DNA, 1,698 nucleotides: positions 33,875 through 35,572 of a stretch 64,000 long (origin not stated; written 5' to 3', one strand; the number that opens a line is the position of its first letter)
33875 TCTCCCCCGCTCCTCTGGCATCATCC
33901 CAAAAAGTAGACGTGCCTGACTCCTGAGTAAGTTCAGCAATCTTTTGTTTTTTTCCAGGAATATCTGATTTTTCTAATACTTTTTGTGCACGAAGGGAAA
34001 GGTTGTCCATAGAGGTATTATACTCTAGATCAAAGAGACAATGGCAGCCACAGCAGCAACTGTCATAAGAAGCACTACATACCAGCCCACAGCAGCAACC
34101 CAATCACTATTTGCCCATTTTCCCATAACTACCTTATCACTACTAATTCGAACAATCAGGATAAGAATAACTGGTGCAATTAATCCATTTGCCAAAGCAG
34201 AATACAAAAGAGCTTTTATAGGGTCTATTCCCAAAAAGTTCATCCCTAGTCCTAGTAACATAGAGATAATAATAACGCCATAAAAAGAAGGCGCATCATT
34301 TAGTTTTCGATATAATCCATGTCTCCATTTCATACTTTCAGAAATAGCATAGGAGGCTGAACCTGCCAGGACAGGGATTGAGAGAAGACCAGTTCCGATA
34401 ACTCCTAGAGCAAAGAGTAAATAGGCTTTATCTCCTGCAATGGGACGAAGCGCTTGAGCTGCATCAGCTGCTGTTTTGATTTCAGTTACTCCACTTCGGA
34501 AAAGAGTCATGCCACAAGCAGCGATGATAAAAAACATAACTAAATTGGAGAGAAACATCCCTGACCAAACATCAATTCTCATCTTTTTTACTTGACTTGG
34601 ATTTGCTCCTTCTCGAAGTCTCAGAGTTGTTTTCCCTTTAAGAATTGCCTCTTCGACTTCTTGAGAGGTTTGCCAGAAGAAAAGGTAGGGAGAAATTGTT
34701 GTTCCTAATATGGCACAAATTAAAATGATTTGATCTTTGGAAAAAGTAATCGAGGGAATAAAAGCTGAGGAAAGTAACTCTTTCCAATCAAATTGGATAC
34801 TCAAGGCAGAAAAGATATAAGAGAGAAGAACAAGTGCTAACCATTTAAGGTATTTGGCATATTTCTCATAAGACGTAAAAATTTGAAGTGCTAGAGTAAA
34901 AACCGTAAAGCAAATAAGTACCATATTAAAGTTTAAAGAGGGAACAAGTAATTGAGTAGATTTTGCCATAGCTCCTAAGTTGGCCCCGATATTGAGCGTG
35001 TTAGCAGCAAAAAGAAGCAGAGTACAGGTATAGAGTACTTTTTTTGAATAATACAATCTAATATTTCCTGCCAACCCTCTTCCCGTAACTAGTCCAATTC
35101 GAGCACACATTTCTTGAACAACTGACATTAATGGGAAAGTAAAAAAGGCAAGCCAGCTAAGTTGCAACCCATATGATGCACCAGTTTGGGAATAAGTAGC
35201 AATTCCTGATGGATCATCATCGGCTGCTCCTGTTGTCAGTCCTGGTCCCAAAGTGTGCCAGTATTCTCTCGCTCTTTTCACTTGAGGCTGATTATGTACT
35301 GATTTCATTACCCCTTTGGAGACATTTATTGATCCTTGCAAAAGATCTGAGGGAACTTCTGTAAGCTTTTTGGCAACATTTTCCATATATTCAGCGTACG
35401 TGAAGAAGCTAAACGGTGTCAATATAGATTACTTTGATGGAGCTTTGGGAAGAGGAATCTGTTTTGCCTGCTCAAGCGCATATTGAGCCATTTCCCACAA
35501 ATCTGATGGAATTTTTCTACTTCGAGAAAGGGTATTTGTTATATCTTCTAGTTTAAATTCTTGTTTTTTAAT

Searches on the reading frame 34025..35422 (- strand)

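Call 53: search_protein_families(library=pfam, proteins=[window:34025-35422:-], max_evalue=0.00001)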
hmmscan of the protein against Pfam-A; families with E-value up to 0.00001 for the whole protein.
window:34025-35422:- (465 aa): 1 family
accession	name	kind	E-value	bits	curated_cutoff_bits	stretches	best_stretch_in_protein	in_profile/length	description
PF01566.24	Nramp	-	1.5e-81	274.7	29.8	1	74-439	1-356/357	Natural resistance-associated macrophage protein-like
